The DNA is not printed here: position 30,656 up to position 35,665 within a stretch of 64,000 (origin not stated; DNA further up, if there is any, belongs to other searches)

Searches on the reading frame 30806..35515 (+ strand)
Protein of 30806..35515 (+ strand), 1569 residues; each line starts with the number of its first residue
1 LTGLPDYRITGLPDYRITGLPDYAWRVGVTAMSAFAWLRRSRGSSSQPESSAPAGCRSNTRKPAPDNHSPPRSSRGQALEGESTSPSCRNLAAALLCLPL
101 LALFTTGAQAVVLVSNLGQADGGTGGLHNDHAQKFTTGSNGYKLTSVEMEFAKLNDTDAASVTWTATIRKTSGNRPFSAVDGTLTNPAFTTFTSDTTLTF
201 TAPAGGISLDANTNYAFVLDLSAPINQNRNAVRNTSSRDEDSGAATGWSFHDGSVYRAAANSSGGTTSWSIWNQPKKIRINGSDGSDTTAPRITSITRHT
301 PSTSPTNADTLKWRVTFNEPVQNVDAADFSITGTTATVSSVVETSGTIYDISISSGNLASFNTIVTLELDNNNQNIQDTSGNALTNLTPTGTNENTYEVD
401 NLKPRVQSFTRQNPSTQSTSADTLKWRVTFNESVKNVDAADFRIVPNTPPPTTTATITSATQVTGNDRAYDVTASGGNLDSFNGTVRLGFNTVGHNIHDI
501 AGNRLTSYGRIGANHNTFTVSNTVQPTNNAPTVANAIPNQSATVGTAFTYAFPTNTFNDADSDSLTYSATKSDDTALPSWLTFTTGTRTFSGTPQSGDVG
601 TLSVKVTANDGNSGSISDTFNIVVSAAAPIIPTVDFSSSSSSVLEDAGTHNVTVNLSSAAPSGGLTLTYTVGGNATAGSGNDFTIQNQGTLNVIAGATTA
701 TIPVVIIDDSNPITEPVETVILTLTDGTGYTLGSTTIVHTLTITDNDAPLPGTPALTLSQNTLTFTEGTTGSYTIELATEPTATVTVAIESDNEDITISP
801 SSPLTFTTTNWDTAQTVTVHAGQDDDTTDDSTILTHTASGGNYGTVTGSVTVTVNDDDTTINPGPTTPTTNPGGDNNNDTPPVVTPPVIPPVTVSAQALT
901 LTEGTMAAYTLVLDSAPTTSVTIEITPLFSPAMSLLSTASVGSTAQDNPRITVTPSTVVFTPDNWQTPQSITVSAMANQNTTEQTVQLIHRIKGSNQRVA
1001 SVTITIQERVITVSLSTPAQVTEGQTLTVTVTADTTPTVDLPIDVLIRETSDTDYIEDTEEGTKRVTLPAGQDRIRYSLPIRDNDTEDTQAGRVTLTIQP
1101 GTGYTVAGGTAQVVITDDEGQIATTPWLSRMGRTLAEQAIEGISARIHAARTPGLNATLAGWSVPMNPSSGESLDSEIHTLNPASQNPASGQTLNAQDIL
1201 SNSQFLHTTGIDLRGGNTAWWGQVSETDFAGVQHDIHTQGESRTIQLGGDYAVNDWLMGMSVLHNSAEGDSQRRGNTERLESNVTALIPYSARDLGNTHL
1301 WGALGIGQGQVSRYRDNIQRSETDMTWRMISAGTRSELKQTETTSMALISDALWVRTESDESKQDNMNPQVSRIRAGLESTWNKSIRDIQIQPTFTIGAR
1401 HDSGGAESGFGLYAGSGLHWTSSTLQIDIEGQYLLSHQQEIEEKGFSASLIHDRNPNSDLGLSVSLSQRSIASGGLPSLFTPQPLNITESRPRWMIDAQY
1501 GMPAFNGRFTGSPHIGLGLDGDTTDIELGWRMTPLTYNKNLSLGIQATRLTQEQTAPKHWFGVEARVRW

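Call 70: search_protein_families(library=pfam, proteins=[window:30806-35515:+], max_evalue=0.00001)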
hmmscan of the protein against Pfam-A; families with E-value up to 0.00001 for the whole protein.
window:30806-35515:+ (1569 aa): 1 family
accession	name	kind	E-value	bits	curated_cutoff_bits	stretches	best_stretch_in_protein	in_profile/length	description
PF05345.18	He_PIG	-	1.5e-19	70.6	24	1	530-625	1-96/96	Putative Ig domain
